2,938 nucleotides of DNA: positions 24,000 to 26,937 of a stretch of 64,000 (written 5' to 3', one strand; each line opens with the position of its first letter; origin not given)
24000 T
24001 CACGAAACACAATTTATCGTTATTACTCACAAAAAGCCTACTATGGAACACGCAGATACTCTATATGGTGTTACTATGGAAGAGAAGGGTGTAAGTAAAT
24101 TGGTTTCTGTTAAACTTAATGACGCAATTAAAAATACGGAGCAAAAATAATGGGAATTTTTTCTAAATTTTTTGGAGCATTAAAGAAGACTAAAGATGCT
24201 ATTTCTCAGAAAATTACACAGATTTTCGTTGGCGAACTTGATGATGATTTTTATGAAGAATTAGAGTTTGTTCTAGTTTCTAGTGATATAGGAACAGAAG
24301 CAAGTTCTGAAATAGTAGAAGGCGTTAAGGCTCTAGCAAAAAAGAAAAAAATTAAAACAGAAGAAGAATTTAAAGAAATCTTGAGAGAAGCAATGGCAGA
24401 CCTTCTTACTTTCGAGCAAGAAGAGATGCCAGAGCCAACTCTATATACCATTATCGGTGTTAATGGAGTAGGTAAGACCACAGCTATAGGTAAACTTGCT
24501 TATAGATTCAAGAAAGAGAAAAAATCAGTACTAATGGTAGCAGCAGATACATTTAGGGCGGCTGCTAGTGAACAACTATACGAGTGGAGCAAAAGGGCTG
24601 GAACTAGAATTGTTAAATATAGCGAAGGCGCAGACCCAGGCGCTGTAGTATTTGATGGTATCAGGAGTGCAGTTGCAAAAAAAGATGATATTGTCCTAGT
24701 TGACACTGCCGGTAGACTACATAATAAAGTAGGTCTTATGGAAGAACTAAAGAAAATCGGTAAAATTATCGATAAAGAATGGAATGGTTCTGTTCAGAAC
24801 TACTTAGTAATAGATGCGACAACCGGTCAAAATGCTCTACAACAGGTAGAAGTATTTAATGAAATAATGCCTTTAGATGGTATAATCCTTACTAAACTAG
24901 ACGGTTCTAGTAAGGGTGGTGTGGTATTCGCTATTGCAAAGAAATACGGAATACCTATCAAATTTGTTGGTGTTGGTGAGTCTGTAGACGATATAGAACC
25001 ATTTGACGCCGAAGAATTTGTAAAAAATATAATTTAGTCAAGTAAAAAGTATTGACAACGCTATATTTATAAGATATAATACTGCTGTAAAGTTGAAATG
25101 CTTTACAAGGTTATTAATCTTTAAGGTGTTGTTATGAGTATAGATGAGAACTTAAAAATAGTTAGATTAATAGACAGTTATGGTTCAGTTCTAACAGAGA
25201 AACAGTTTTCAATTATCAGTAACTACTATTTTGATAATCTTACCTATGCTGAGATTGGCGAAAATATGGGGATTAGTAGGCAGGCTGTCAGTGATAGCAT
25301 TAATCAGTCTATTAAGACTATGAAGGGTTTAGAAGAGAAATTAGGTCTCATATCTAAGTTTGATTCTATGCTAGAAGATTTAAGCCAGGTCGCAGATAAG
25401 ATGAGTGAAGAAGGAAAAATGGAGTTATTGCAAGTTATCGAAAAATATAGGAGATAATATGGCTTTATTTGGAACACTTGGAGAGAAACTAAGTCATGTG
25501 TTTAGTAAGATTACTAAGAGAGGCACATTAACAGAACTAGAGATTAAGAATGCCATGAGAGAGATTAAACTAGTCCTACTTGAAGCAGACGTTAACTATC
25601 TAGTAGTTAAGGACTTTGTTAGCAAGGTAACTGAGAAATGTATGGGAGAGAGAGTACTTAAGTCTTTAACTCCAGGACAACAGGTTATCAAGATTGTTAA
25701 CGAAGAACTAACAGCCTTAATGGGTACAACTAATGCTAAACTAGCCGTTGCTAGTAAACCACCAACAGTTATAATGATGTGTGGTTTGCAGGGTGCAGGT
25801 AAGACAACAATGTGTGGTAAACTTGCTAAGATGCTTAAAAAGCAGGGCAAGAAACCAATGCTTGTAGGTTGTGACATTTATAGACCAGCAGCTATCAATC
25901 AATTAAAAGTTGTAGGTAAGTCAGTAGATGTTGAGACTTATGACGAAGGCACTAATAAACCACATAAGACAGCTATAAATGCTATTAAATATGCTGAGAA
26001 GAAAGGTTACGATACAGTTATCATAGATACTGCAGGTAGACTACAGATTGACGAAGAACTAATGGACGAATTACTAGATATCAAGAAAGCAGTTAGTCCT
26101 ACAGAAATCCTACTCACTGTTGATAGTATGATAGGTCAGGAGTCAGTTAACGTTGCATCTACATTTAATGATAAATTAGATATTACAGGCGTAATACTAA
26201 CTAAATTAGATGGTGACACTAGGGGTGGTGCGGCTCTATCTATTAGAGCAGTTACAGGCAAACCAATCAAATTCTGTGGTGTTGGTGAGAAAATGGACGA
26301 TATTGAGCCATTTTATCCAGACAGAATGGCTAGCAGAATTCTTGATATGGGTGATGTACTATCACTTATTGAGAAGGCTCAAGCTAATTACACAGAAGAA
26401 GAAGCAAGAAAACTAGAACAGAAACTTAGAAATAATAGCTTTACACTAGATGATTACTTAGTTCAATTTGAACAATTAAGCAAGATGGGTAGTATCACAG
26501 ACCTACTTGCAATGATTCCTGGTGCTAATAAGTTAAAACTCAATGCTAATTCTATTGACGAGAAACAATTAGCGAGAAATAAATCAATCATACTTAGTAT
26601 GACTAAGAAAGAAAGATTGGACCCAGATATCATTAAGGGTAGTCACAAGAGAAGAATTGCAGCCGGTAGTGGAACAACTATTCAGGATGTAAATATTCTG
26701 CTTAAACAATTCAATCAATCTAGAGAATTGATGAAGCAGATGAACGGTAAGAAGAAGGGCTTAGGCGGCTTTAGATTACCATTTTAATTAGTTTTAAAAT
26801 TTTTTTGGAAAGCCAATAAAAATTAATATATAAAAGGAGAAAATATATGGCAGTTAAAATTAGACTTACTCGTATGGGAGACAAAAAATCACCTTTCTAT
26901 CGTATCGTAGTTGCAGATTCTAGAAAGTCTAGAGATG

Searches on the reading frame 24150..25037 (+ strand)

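Call 13: search_protein_families(library=pfam, proteins=[window:24150-25037:+], max_evalue=0.01)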
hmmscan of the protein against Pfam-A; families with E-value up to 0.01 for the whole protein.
window:24150-25037:+ (295 aa): 13 families
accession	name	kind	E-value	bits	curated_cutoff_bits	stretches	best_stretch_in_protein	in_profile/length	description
PF00448.28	SRP54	-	2.5e-71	239.8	22.7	1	97-294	2-194/196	SRP54-type protein, GTPase domain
PF02881.24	SRP54_N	-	3.4e-12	46.9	22.4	1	19-82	2-75/75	SRP54-type protein, helical bundle domain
PF25199.1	nSTAND_NTPase5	-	0.00011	22.5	34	1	82-143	28-90/145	Novel STAND NTPase 5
PF13401.12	AAA_22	-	0.00031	21.5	27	1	97-206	6-110/130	AAA domain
PF13604.12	AAA_30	-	0.00032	20.9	27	1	98-192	20-102/191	AAA domain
PF01656.29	CbiA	-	0.00049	20.5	25.4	1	106-254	9-87/125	CobQ/CobB/MinD/ParA nucleotide binding domain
PF13173.12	AAA_14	-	0.0022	18.4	27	1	98-171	4-71/129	AAA domain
PF13614.12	AAA_31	-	0.0026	18.2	27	0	106-139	12-45/177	AAA domain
PF13207.12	AAA_17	-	0.003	18.3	27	1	102-202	1-94/136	AAA domain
PF03029.23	ATP_bind_1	-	0.0037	17.5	27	0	101-134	1-34/240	Conserved hypothetical ATP binding protein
PF18427.7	DDR_swiveling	-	0.0053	17.3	26.5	0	171-206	66-99/162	DD-reactivating factor swiveling domain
PF13245.12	AAA_19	-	0.007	17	25.1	0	97-152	12-66/134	AAA domain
PF13175.12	AAA_15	-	0.0082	16.2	32.1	0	95-126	22-54/374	AAA ATPase domain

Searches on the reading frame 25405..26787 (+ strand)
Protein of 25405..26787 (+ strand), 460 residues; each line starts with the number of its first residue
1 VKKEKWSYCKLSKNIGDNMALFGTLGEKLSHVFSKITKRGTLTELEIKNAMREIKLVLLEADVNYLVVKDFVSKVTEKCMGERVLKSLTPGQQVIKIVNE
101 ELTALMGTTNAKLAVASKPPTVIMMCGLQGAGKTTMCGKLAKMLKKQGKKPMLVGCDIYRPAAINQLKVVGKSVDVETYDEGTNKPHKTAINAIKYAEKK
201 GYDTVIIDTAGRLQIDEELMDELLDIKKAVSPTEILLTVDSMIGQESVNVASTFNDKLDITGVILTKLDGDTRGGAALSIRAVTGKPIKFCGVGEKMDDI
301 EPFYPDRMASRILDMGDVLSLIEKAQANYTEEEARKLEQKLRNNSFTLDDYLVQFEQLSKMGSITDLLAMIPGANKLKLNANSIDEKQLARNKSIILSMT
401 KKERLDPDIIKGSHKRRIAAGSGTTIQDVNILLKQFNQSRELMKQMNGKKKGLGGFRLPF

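Call 13: search_protein_families(library=pfam, proteins=[window:25405-26787:+], max_evalue=0.01)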
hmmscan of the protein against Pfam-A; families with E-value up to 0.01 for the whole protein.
window:25405-26787:+ (460 aa): 21 families
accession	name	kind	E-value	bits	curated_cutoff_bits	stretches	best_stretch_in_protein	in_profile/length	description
PF00448.28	SRP54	-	9.4e-78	260.8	22.7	1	120-313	1-195/196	SRP54-type protein, GTPase domain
PF02978.25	SRP_SPB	-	4.7e-31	107.4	27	1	345-443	1-91/91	Signal peptide binding domain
PF02881.24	SRP54_N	-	1.2e-18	67.5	22.4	1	25-102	1-75/75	SRP54-type protein, helical bundle domain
PF01656.29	CbiA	-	1.5e-05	25.4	25.4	1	130-273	9-88/125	CobQ/CobB/MinD/ParA nucleotide binding domain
PF13401.12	AAA_22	-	4.6e-05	24.2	27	1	121-233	6-116/130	AAA domain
PF06414.18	Zeta_toxin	-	7.3e-05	22.7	22.3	1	114-210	10-103/199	Zeta toxin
PF13207.12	AAA_17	-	7.6e-05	23.5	27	1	127-237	2-107/136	AAA domain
PF01583.26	APS_kinase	-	0.00021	21.8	21.1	1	121-160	3-42/152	Adenylylsulphate kinase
PF16575.11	CLP1_P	-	0.00034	20.9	26.6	0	129-159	3-33/188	mRNA cleavage and polyadenylation factor CLP1 P-loop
PF13671.12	AAA_33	-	0.00077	20.2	27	1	122-208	1-76/143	AAA domain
PF00142.24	Fer4_NifH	-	0.00098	19.1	25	1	123-159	3-39/271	4Fe-4S iron sulfur cluster binding proteins, NifH/frxC family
PF13238.12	AAA_18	-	0.0011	19.9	29.4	1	123-155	1-25/128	AAA domain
PF03029.23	ATP_bind_1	-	0.0011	19.2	27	1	126-157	2-33/240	Conserved hypothetical ATP binding protein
PF03308.22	MeaB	-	0.0011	18.5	23.1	0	121-157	34-70/273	Methylmalonyl Co-A mutase-associated GTPase MeaB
PF13604.12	AAA_30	-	0.0019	18.4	27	1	114-227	12-112/191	AAA domain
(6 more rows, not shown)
